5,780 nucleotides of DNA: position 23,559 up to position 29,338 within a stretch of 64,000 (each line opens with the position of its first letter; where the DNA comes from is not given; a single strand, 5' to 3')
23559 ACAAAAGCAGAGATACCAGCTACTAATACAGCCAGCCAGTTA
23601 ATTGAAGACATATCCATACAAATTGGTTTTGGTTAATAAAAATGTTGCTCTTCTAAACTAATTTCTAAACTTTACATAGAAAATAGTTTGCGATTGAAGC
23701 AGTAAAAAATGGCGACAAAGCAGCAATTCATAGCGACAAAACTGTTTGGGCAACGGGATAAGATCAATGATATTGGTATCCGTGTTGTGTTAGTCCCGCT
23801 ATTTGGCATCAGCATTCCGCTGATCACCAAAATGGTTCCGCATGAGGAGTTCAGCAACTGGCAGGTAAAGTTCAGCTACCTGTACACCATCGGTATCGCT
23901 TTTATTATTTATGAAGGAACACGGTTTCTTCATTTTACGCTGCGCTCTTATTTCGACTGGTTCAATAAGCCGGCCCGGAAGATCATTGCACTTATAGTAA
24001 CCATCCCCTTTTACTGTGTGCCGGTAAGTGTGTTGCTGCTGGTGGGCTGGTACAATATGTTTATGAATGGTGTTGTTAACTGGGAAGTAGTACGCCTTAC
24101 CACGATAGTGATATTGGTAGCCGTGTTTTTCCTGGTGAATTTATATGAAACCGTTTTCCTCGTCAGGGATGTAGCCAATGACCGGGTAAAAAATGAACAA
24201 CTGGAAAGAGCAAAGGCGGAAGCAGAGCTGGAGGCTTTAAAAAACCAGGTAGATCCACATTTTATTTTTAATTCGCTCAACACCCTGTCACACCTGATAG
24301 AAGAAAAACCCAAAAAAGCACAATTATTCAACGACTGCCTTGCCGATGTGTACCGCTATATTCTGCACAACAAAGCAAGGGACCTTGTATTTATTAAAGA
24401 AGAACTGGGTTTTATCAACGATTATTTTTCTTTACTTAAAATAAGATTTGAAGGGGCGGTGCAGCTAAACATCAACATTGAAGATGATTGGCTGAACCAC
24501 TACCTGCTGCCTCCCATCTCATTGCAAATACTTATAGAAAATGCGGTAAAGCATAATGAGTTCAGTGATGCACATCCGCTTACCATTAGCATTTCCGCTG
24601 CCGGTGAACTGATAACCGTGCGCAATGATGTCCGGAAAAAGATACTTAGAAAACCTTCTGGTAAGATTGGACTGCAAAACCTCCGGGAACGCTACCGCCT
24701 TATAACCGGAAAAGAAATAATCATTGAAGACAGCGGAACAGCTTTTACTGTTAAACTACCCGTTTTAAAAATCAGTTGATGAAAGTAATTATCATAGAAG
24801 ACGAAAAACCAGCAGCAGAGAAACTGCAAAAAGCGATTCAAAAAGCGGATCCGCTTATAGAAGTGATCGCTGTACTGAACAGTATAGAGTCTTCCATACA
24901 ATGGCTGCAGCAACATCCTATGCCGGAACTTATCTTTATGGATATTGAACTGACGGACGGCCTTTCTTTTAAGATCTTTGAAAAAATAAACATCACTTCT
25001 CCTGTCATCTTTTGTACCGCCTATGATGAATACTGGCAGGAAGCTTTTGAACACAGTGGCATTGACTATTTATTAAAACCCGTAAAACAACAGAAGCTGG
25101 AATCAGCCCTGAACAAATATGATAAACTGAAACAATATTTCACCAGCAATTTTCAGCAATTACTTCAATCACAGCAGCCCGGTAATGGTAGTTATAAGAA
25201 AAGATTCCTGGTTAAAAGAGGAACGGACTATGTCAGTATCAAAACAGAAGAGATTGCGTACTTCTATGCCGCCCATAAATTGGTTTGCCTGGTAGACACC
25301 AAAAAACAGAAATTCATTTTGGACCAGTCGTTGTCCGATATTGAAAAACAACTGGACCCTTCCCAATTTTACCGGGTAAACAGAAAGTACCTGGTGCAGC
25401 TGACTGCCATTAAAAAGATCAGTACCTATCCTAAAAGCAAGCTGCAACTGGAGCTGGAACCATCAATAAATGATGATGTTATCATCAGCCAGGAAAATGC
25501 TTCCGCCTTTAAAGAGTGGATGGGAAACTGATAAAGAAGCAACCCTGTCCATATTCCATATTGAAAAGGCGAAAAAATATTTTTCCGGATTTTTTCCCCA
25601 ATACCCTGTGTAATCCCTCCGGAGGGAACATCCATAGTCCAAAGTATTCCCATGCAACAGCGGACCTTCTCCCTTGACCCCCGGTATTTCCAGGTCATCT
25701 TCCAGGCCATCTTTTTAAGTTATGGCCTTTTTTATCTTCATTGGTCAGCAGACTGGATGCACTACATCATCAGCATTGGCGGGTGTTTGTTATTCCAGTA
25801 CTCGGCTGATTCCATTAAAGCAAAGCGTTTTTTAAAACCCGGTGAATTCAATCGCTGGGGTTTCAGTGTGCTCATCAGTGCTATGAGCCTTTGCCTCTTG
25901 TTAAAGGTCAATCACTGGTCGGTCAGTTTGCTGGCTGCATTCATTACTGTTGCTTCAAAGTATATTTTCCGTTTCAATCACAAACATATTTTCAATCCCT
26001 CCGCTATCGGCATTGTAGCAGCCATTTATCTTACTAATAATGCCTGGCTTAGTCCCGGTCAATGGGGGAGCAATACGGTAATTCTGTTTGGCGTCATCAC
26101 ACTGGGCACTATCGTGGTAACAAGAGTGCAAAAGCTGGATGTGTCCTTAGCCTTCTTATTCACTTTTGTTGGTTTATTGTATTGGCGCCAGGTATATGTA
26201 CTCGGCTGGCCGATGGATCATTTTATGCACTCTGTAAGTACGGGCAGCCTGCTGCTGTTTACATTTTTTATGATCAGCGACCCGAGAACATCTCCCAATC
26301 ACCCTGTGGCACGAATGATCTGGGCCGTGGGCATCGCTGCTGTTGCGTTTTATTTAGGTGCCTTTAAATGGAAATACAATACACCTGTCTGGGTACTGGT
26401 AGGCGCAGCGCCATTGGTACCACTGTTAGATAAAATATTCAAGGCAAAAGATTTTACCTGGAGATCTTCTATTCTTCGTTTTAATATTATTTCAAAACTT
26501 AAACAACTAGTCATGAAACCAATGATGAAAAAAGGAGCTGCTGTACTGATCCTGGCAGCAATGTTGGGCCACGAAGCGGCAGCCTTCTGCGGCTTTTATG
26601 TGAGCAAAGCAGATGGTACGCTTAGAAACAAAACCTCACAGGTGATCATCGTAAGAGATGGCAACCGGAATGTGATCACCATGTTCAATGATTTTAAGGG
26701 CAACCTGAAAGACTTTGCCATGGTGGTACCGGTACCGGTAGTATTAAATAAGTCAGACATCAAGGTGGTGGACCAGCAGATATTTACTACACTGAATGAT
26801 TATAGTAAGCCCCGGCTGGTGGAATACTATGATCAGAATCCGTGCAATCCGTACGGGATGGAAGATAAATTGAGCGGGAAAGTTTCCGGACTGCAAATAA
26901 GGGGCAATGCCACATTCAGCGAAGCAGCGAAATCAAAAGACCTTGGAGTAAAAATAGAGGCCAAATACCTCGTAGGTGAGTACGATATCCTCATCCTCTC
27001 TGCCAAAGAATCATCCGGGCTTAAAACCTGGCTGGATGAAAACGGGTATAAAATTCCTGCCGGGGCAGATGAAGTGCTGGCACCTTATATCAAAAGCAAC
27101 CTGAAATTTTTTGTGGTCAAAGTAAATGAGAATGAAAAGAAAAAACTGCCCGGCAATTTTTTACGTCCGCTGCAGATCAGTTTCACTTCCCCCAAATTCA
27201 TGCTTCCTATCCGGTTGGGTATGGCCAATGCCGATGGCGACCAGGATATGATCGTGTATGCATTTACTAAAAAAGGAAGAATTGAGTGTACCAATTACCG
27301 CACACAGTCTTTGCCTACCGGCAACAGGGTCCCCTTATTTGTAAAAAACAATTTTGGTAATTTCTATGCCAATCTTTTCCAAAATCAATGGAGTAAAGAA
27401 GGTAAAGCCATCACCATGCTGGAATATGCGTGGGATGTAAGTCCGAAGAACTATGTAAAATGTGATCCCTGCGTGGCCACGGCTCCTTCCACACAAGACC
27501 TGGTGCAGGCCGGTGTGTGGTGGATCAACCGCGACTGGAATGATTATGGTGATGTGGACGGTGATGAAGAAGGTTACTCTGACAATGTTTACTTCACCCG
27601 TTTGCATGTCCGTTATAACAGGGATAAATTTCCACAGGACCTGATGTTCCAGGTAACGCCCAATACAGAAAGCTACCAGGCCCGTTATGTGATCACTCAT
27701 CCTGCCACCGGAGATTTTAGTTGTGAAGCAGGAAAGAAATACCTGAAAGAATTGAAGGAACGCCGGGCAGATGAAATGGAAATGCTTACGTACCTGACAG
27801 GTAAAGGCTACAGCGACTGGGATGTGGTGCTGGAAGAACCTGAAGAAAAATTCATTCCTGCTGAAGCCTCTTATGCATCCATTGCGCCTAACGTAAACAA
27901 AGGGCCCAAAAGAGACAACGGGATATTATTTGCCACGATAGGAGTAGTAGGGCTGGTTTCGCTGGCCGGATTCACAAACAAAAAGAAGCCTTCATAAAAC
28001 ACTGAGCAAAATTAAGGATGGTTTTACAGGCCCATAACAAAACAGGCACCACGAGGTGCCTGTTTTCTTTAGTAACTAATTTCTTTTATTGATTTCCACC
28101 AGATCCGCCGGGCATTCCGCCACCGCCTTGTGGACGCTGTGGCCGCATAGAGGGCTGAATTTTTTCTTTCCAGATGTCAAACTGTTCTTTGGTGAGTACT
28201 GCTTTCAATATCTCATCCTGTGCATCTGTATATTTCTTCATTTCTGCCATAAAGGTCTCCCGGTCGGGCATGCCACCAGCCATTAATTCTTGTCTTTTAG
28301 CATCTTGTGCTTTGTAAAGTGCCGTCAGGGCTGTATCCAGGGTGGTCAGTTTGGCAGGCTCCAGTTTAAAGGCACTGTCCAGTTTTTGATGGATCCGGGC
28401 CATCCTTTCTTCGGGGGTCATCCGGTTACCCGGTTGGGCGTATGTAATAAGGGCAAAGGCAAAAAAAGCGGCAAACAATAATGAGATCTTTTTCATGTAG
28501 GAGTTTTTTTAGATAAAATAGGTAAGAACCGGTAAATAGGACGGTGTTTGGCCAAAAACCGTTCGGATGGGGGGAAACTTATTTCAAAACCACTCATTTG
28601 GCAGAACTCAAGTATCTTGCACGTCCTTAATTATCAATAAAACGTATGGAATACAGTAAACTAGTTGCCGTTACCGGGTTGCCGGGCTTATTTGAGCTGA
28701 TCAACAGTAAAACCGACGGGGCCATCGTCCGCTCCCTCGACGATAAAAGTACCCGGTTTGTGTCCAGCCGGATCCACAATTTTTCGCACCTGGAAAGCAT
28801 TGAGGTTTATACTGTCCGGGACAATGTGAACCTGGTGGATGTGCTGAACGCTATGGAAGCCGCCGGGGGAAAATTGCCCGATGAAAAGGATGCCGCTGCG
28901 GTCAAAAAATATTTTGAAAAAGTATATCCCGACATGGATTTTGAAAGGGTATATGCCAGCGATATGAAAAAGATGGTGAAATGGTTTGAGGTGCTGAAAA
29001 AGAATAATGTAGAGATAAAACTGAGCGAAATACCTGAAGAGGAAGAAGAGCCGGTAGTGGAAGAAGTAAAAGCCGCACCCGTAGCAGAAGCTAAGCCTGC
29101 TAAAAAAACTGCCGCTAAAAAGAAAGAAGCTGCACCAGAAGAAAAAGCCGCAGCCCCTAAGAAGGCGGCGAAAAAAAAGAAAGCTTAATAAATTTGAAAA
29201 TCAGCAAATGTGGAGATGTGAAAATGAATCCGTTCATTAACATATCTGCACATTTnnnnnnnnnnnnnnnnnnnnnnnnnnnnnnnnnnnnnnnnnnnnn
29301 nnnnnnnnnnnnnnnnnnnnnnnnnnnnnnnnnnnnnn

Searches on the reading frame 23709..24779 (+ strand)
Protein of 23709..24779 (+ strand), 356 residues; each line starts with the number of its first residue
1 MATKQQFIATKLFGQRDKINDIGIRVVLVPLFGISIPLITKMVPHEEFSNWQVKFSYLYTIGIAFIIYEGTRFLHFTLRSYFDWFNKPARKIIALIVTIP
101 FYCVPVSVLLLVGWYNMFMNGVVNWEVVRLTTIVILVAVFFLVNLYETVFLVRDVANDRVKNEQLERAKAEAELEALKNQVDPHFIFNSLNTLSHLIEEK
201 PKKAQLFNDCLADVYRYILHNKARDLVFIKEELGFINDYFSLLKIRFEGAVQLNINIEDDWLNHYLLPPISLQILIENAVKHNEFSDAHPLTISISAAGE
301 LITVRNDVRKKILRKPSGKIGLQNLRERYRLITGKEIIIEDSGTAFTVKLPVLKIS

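Call 54: search_protein_families(library=pfam, proteins=[window:23709-24779:+], max_evalue=0.00001)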
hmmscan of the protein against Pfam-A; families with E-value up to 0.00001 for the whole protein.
window:23709-24779:+ (356 aa): 1 family
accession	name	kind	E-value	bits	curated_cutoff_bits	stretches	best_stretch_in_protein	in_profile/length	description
PF06580.19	His_kinase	-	1.2e-22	80.4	25.2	1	172-249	1-79/81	Histidine kinase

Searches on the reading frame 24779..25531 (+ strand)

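Call 79: search_protein_families(library=pfam, proteins=[window:24779-25531:+], max_evalue=0.0001)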
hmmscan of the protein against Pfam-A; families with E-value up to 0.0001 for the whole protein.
window:24779-25531:+ (250 aa): 2 families
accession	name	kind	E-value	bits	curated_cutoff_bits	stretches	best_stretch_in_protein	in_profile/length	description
PF04397.21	LytTR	-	5.1e-20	72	22.6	1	151-248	3-97/98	LytTr DNA-binding domain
PF00072.30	Response_reg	-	3.8e-13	50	30.2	1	3-111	1-110/111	Response regulator receiver domain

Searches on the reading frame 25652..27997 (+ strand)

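Call 54: search_protein_families(library=pfam, proteins=[window:25652-27997:+], max_evalue=0.00001)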
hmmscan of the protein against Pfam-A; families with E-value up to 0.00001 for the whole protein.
window:25652-27997:+ (781 aa): 2 families
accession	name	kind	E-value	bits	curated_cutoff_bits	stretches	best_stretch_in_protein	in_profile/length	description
PF10092.14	DUF2330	-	8.2e-68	229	24.7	1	309-666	3-278/279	Uncharacterized protein conserved in bacteria (DUF2330)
PF03116.20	NQR2_RnfD_RnfE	-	8.4e-10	38.9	27.7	1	141-268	172-295/296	NQR2, RnfD, RnfE family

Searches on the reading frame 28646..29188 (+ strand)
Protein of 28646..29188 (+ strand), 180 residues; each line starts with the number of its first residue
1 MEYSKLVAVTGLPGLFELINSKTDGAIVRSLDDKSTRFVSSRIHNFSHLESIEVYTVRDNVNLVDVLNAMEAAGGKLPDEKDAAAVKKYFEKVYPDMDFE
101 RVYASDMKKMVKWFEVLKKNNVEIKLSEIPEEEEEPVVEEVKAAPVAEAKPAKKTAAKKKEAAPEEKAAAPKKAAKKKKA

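Call 79: search_protein_families(library=pfam, proteins=[window:28646-29188:+], max_evalue=0.0001)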
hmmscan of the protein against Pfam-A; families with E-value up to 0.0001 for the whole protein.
window:28646-29188:+ (180 aa): 2 families
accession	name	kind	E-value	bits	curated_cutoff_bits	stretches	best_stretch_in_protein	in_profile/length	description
PF21186.2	DUF6852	-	8.6e-15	55.6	27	1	52-117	1-71/71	Domain of unknown function (DUF6852)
PF18347.7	DUF5606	-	1.1e-08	35.5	25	1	5-49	3-46/46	Domain of unknown function (DUF5606)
